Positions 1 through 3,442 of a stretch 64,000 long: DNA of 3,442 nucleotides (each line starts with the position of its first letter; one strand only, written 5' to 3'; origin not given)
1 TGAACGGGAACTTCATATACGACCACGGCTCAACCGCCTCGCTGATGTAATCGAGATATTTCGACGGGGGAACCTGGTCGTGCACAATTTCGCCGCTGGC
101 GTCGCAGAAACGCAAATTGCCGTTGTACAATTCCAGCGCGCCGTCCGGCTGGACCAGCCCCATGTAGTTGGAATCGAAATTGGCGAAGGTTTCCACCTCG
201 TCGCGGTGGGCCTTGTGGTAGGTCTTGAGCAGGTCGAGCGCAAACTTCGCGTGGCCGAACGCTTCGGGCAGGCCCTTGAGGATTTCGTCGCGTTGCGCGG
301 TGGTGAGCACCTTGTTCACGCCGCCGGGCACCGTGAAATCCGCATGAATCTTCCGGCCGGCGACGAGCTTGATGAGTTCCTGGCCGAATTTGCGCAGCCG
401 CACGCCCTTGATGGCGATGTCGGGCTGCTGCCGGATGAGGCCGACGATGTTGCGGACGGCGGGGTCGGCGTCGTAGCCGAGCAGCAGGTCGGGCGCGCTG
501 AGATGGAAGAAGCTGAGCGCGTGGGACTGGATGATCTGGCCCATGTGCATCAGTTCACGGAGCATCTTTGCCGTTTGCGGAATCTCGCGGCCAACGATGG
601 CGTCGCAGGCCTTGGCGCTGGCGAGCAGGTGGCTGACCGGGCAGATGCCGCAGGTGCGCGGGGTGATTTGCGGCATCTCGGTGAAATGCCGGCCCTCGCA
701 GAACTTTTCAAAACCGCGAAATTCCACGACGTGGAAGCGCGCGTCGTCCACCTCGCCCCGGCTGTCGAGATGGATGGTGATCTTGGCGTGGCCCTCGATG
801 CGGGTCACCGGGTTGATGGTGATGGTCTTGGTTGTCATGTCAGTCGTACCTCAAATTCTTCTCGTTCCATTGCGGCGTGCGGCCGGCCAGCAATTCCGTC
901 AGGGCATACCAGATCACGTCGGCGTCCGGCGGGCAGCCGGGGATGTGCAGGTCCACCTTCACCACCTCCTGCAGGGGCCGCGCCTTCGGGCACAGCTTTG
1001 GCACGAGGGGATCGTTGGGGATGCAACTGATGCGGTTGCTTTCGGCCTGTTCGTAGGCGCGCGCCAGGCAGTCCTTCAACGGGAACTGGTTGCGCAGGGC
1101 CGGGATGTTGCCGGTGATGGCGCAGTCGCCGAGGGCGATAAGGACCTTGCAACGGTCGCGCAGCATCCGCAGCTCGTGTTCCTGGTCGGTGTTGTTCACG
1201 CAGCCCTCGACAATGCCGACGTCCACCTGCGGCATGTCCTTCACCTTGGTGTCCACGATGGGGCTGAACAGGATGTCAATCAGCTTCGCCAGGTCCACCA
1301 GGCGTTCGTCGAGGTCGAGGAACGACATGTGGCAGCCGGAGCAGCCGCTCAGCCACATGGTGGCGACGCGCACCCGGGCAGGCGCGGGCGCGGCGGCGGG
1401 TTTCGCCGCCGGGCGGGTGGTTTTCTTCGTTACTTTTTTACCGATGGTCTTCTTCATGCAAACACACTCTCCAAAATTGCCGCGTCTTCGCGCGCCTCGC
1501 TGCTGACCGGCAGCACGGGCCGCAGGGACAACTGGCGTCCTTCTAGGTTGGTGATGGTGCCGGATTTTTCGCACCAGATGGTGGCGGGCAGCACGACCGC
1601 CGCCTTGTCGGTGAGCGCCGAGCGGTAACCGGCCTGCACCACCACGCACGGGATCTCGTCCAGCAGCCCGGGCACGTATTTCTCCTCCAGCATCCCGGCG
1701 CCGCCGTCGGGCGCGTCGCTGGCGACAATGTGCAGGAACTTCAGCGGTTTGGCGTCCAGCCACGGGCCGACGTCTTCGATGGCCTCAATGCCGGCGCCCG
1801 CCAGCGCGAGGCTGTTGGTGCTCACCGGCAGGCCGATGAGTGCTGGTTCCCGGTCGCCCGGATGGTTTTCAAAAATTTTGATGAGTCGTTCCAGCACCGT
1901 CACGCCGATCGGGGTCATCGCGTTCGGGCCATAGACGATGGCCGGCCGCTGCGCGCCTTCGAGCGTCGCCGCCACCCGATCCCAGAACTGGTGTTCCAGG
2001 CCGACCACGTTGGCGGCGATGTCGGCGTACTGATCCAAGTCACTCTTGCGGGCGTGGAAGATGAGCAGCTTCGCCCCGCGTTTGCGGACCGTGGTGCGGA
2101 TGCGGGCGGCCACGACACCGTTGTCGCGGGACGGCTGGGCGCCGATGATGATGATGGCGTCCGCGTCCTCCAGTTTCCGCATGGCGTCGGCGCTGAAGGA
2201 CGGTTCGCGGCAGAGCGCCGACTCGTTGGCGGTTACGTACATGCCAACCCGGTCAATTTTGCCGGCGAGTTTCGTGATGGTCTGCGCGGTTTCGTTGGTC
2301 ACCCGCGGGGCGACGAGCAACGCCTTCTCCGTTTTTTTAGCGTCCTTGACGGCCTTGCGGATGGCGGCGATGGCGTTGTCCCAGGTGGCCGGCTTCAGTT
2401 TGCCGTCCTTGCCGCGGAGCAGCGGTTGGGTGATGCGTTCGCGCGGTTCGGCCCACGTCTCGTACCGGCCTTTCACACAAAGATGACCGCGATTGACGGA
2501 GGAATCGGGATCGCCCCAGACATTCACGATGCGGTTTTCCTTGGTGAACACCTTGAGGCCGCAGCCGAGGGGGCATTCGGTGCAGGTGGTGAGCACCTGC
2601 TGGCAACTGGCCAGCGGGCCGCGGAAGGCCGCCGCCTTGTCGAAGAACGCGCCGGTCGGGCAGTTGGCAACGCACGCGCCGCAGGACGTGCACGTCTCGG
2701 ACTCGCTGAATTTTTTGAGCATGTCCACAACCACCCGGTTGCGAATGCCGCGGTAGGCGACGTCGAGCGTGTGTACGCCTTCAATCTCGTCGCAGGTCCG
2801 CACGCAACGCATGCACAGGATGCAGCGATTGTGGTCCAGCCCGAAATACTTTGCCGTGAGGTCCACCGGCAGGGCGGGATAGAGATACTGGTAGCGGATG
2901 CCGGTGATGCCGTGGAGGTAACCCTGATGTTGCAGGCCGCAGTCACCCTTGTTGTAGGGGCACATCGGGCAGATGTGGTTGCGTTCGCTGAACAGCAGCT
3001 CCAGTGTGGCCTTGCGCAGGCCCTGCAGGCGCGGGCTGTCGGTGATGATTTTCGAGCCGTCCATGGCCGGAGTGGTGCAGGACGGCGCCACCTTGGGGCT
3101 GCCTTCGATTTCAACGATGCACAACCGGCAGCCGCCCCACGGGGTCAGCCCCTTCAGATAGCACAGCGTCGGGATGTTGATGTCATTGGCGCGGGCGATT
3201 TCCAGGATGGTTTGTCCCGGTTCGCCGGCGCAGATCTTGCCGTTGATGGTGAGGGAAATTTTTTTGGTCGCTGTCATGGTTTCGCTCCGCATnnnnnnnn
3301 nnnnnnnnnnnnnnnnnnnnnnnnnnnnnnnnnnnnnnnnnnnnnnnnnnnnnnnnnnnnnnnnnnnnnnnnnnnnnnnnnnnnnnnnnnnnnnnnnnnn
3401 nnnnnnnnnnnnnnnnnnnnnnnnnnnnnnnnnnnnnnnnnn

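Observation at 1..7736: Hox-type [NiFe] hydrogenase whose NuoF subunit is fused to a GltD/NfnB-like NADPH-type flavoprotein, plus an extended NuoG-like subunit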

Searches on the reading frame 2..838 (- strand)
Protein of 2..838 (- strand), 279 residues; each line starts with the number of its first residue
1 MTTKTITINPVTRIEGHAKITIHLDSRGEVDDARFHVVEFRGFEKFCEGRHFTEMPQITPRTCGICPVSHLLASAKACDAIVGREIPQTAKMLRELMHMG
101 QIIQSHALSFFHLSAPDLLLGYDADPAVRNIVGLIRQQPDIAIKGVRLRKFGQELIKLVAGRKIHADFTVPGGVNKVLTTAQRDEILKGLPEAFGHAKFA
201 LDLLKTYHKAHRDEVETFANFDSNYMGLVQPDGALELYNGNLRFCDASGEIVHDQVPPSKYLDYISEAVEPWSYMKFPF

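Call 6: search_protein_families(library=pfam, proteins=[window:2-838:-], max_evalue=0.01)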
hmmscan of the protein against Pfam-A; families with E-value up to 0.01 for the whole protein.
window:2-838:- (279 aa): 1 family
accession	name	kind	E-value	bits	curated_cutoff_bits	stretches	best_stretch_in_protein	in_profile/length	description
PF00374.24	NiFeSe_Hases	-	4e-19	69.4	25.8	1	41-118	1-78/508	Nickel-dependent hydrogenase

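Call 46: search_protein_families(library=ncbifam, proteins=[window:2-838:-], max_evalue=0.00001)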
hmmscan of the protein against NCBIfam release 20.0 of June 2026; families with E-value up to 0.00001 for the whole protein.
window:2-838:- (279 aa): 10 families
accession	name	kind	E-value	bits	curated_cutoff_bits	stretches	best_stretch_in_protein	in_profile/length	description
NF041785.2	VhuA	equivalog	3.4e-85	286.1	800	1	5-279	3-275/418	F420-non-reducing hydrogenase Vhu subunit A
TIGR03295.1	frhA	equivalog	6.1e-37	127.6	392.5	1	3-216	2-206/412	coenzyme F420 hydrogenase subunit alpha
NF045518.1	H2_NiFeSe_large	exception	6.7e-36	124.1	780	1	5-183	3-188/485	NiFeSe hydrogenase large subunit HysA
NF033181.1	NiFeSe_hydrog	equivalog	2e-34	119.3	600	1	4-124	2-121/507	nickel-dependent hydrogenase large subunit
NF040828.1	sulfhyd_ShyA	equivalog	5.8e-29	101.2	700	1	6-202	3-192/415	NAD(P)-dependent hydrogenase/sulfhydrogenase 2 subunit alpha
NF040832.1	sulfhyd_HydA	equivalog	3.3e-24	85.8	880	1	6-277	5-257/426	NADPH-dependent hydrogenase/sulfhydrogenase 1 subunit alpha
NF007778.0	PRK10467.1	equivalog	2.8e-17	62.2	969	1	4-118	3-116/567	hydrogenase 2 large subunit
NF007550.0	PRK10170.1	equivalog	6e-14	51.3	1101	1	5-121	18-134/597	Ni/Fe-hydrogenase large subunit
NF004739.1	PRK06075.1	equivalog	2.9e-10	39.5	360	1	16-108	14-106/384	NADH-quinone oxidoreductase subunit D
TIGR01962.1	NuoD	equivalog_domain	4.6e-09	35.6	459.35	1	19-109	19-109/386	NADH dehydrogenase (quinone) subunit D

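Call 47: search_solved_structures(query=window:2-838:-, max_evalue=1e-10)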
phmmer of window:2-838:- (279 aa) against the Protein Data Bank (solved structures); distinct sequences matched with E-value up to 1e-10: 67 (the best 60 are shown).
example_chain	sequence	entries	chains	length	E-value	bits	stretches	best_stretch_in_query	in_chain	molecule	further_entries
7t2r_D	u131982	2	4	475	7.1e-100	337.2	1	6-279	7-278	NiFe hydrogenase large subunit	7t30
5xf9_D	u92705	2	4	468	1.5e-83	283.6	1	3-279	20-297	NAD-reducing hydrogenase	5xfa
9sfi_g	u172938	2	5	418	7.7e-74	251.8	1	6-279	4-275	Coenzyme F420-reducing hydrogenase, alpha subunit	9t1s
5odc_F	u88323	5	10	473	3.1e-72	246.5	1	6-279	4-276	Methyl-viologen reducing hydrogenase subunit A | Methyl-viologen reducing hydrogenase, subunit A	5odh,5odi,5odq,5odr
9sw2_F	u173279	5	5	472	2.6e-64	220.5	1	6-279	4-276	F420-non-reducing hydrogenase subunit A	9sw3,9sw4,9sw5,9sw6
6rtp_B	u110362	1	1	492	1.7e-28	103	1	4-181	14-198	Periplasmic [NiFeSe] hydrogenase, large subunit, selenocysteine-containing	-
6z8o_B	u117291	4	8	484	4.3e-28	101.7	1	4-181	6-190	Periplasmic [NiFeSe] hydrogenase, large subunit, selenocysteine-containing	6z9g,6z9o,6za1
6z8m_B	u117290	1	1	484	4.3e-28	101.7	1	4-181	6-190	Periplasmic [NiFeSe] hydrogenase, large subunit, selenocysteine-containing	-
3ze6_B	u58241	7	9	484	4.3e-28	101.7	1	4-181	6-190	PERIPLASMIC [NIFESE] HYDROGENASE, LARGE SUBUNIT, SELENOCYS SELENOCYSTEINE-CONTAINING | PERIPLASMIC [NIFESE] HYDROGENASE, LARGE SUBUNIT, SELENOCYSTEINE-CONTAININ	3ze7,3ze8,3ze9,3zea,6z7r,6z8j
6ru9_B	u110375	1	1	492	4.5e-28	101.6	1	4-181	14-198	Periplasmic [NiFeSe] hydrogenase, large subunit, selenocysteine-containing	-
6ruc_B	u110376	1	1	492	4.5e-28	101.6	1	4-181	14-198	Periplasmic [NiFeSe] hydrogenase, large subunit, selenocysteine-containing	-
2wpn_B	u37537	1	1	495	4.5e-28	101.6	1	4-181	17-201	PERIPLASMIC [NIFESE] HYDROGENASE, LARGE SUBUNIT, SELENOCYSTEINE-CONTAINING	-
5jsu_B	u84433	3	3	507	4.8e-28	101.6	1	4-181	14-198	Periplasmic [NiFeSe] hydrogenase, large subunit, selenocysteine-containing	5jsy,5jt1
5jsh_B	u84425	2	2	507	4.8e-28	101.6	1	4-181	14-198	Periplasmic [NiFeSe] hydrogenase, large subunit, selenocysteine-containing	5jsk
6qgt_A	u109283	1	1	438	1.9e-27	99.6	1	3-178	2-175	F420-reducing hydrogenase, subunit alpha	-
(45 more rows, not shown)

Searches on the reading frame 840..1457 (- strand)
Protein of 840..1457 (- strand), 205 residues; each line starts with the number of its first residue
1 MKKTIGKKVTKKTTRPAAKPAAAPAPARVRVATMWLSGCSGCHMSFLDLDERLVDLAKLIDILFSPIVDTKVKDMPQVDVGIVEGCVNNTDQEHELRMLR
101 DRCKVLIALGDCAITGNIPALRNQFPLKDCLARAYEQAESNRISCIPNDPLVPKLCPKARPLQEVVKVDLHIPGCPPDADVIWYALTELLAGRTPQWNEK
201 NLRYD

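Call 6: search_protein_families(library=pfam, proteins=[window:840-1457:-], max_evalue=0.01)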
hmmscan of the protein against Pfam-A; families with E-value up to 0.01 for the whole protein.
window:840-1457:- (205 aa): 1 family
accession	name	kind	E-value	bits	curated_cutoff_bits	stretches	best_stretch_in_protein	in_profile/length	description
PF01058.29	Oxidored_q6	-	1.5e-30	106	27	1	39-189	1-128/128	NADH ubiquinone oxidoreductase, 20 Kd subunit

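Call 46: search_protein_families(library=ncbifam, proteins=[window:840-1457:-], max_evalue=0.00001)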
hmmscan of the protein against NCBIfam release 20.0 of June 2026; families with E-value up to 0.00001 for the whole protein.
window:840-1457:- (205 aa): 6 families
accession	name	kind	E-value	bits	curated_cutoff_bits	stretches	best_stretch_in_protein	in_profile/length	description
NF045875.1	F420_non_VhuG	exception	3.4e-43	147.9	450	1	28-200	4-174/286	F420-non-reducing hydrogenase subunit VhuG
TIGR03294.1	FrhG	equivalog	1.1e-22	81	245.5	1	29-119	2-94/228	coenzyme F420 hydrogenase subunit gamma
NF040836.1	sulfhyd_HydD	equivalog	1.6e-19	70.1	500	1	28-196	5-160/261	NADPH-dependent hydrogenase/sulfhydrogenase 1 subunit delta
NF040831.1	sulfhyd_ShyD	equivalog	2.6e-18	66.5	460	1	30-196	2-154/240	NAD(P)-dependent hydrogenase/sulfhydrogenase 2 subunit delta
TIGR01957.1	nuoB_fam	subfamily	8.6e-07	29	142.7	0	162-189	111-138/145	NADH-quinone oxidoreductase subunit B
NF005012.1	PRK06411.1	subfamily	3.7e-06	26.6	116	0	162-189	127-154/166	NADH-quinone oxidoreductase subunit NuoB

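Call 48: search_solved_structures(query=window:840-1457:-, max_evalue=1e-10)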
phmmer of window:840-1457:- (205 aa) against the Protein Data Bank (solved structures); distinct sequences matched with E-value up to 1e-10: 12.
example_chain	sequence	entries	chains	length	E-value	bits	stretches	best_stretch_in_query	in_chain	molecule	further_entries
7t2r_E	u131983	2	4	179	4.1e-54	186.5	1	27-205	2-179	NiFe hydrogenase small subunit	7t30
5xf9_C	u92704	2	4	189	9.4e-46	159.2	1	17-205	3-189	NAD-reducing hydrogenase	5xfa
5odc_E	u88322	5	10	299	6.7e-38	133.6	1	29-202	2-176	Methyl-viologen reducing hydrogenase subunit G | Methyl-viologen reducing hydrogenase, subunit G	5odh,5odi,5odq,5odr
9sw2_E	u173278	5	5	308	1.4e-36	129.3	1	28-196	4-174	F420-non-reducing hydrogenase subunit G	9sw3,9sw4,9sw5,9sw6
9sfi_I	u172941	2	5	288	8.7e-34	120.1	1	28-196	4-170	F420-non-reducing hydrogenase small subunit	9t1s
9e15_A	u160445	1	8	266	2.2e-16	63.3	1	28-196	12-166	Sulfhydrogenase 1 subunit delta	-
9nez_A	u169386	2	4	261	2.4e-16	63.2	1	28-196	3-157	Sulfhydrogenase 1 subunit delta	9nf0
9e1j_A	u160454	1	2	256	2.6e-16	63.1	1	28-196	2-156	Sulfhydrogenase 1 subunit delta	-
3zfs_B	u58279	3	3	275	4.7e-16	62.2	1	23-117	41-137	F420-REDUCING HYDROGENASE, SUBUNIT GAMMA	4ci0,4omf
6qii_G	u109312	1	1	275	2.3e-15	60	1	20-120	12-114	Coenzyme F420 hydrogenase subunit gamma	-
6qgr_G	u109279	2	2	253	4.3e-14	55.8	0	28-120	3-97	Coenzyme F420 hydrogenase subunit gamma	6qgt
9r51_C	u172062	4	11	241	8.8e-13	51.5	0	29-119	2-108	F420-reducing [NiFe]-hydrogenase from Methanothermococcus thermolithotrophicus subunit gam | F420-reducing [NiFe]-hydrogenase from Methanothermococcus thermolit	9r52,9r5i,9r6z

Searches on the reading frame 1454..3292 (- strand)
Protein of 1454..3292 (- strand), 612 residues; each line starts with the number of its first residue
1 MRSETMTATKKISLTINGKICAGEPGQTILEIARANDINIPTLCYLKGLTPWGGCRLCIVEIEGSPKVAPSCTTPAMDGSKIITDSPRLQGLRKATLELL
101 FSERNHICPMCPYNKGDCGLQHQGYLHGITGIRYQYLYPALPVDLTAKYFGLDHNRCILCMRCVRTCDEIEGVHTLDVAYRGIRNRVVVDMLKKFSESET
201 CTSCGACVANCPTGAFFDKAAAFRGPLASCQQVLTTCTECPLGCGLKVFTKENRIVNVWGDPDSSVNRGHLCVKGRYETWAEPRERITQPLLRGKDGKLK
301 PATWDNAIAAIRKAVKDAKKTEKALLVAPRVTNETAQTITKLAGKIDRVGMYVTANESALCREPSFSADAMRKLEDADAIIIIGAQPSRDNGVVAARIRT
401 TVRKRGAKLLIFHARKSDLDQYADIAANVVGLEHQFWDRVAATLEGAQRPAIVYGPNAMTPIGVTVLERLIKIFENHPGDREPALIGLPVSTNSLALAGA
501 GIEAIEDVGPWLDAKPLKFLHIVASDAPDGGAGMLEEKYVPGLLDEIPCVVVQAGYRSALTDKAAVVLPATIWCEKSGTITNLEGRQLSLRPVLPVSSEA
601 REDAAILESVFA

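Call 6: search_protein_families(library=pfam, proteins=[window:1454-3292:-], max_evalue=0.01)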
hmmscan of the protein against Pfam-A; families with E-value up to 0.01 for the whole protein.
window:1454-3292:- (612 aa): 16 families
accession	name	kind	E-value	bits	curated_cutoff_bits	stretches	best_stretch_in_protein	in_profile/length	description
PF00384.28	Molybdopterin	-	1.2e-27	97.3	24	2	286-457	1-191/353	Molybdopterin oxidoreductase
PF13510.11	Fer2_4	-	7e-19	68.1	22.8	1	10-86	2-81/82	2Fe-2S iron-sulfur cluster binding domain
PF04879.21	Molybdop_Fe4S4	-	3.5e-14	53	22.7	1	233-276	4-47/55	Molybdopterin oxidoreductase Fe4S4 domain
PF10588.14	NADH-G_4Fe-4S_3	-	5.6e-09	35.8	27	1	93-132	1-39/40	NADH-ubiquinone oxidoreductase-G iron-sulfur binding region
PF22117.2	Fer4_Nqo3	-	7.2e-09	36.2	27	1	153-216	7-66/67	NADH-quinone oxidoreductase subunit 3, ferredoxin-like domain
PF12838.12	Fer4_7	-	8.5e-08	33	27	1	156-215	1-52/52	4Fe-4S dicluster domain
PF13237.11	Fer4_10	-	2.3e-06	27.8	25.5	1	196-240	4-45/53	4Fe-4S dicluster domain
PF13187.11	Fer4_9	-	1.7e-05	25.2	27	1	156-215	1-51/52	4Fe-4S dicluster domain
PF13183.11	Fer4_8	-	2.6e-05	25.1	27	1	155-214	3-67/68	4Fe-4S dicluster domain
PF13534.11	Fer4_17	-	3.5e-05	24.7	22.2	1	156-214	1-59/61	4Fe-4S dicluster domain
PF00037.32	Fer4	-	4.9e-05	23.4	21.1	1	199-216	6-23/24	4Fe-4S binding domain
PF12837.12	Fer4_6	-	6.3e-05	23.2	25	2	199-216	7-24/24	4Fe-4S binding domain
PF13459.11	Fer4_15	-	8.4e-05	23.6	22.4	0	152-181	3-32/66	4Fe-4S single cluster domain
PF12797.12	Fer4_2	-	0.00032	20.9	24.5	1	195-213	4-22/22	4Fe-4S binding domain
PF14697.11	Fer4_21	-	0.0009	19.8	35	1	153-213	4-53/59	4Fe-4S dicluster domain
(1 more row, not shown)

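Call 8: search_solved_structures(query=window:1454-3292:-, max_evalue=1e-10)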
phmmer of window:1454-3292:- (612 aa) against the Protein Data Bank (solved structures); distinct sequences matched with E-value up to 1e-10: 92 (the best 60 are shown).
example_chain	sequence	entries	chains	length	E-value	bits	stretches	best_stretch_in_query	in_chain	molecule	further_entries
7t2r_A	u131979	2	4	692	5.1e-102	345.5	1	10-412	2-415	NiFe hydrogenase subunit A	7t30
9wxb_B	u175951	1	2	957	1.5e-61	211.8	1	12-421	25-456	Formate dehydrogenase alpha subunit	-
6tg9_A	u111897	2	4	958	1.8e-60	208.3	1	12-419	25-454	Formate dehydrogenase subunit alpha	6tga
9bov_A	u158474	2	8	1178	2.2e-58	201.4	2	154-423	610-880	Molybdopterin oxidoreductase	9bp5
7arc_G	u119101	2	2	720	2.8e-56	194.5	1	10-609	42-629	75 kDa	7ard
9iho_G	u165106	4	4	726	2e-49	171.8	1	4-609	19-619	NUAM (75 kDa) subunit of mitochondrial NADH:ubiquinone oxidoreductase (Complex I)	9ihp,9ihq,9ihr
6x89_S1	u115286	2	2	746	6.4e-49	170.1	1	21-609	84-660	NADH dehydrogenase [ubiquinone] iron-sulfur protein 1, mitochondrial | NDUS1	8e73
7ar7_G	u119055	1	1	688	1.1e-48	169.3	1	14-608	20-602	NADH dehydrogenase [ubiquinone] iron-sulfur protein 1, mitochondrial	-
7a23_C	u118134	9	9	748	1.6e-48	168.8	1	14-608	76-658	75kDa | NADH dehydrogenase [ubiquinone] iron-sulfur protein 1, mitochondrial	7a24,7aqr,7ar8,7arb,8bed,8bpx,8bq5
9gzq_A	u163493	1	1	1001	1.2e-47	165.9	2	11-221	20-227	Probable oxidoreductase YjgC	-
9f5x_C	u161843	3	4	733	1.5e-47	165.7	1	24-609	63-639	NADH:ubiquinone oxidoreductase 78 kDa subunit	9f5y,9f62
8rqz_C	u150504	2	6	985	1.6e-47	165.6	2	11-221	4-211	Probable oxidoreductase YjgC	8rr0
7vxu_M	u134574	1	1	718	4.5e-47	164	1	4-609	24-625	NADH-ubiquinone oxidoreductase 75 kDa subunit, mitochondrial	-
5gpn_Y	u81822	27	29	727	4.7e-47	164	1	4-609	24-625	NADH-ubiquinone oxidoreductase 75 kDa subunit | NADH-ubiquinone oxidoreductase 75 kDa subunit, mitochondrial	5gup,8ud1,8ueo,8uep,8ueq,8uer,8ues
7zm7_A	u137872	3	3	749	1.8e-46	162.1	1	10-610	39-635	NADH-ubiquinone oxidoreductase-like protein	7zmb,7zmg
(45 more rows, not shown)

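Call 46: search_protein_families(library=ncbifam, proteins=[window:1454-3292:-], max_evalue=0.00001)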
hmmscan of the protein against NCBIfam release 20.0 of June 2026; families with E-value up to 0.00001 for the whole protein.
window:1454-3292:- (612 aa): 20 families
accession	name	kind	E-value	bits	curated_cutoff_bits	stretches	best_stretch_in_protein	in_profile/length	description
TIGR01973.1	NuoG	equivalog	2.2e-88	297.6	470.05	1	14-609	1-605/606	NADH-quinone oxidoreductase subunit NuoG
NF005745.0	PRK07569.1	equivalog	3.1e-83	278.8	333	1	12-222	4-213/238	bidirectional hydrogenase complex protein HoxU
NF005895.0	PRK07860.1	equivalog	1.3e-59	202.1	802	1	4-411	10-424/811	NADH-quinone oxidoreductase subunit G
NF040763.1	FeFe_hydrog_A6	exception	2.1e-51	175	765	1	12-220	1-209/571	NADH-dependent [FeFe] hydrogenase, group A6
NF006305.0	PRK08493.1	equivalog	1.3e-41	142.6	591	1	11-257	1-262/819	NADH-quinone oxidoreductase subunit G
TIGR01591.1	Fdh-alpha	equivalog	2.7e-34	118.3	666.25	2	235-426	1-204/672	formate dehydrogenase subunit alpha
NF040762.1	Hydr_FeFe_Clost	exception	3.2e-31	108.6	900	1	13-220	2-208/572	ferredoxin hydrogenase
NF041323.1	Nitr_red_NasA_Halo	equivalog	1.6e-24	86.5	1000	2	240-424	3-200/673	assimilatory nitrate reductase NasA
NF009454.0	PRK12814.1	equivalog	7.3e-22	77.5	916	1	10-108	2-100/657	putative NADPH-dependent glutamate synthase small subunit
NF010055.0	PRK13532.1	equivalog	1.6e-20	72.9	904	1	235-323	45-140/830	nitrate reductase catalytic subunit NapA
TIGR01706.1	NAPA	equivalog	2.4e-18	65.9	930.55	1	235-323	45-140/830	periplasmic nitrate reductase subunit alpha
NF047855.1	AssmNtatRedNasC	equivalog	2.8e-17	62.3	1100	1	232-353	20-153/708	assimilatory nitrate reductase catalytic subunit NasC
TIGR01553.1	formate-DH-alph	equivalog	1.7e-14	52.6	814.2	1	227-425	39-269/1009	formate dehydrogenase-N subunit alpha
TIGR02512.1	FeFe_hydrog_A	subfamily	1e-10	41.1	405.95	1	152-220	4-71/375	[FeFe] hydrogenase, group A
NF041513.1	formate_DH_Act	exception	2.5e-10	38.8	1400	1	233-315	43-127/1067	formate dehydrogenase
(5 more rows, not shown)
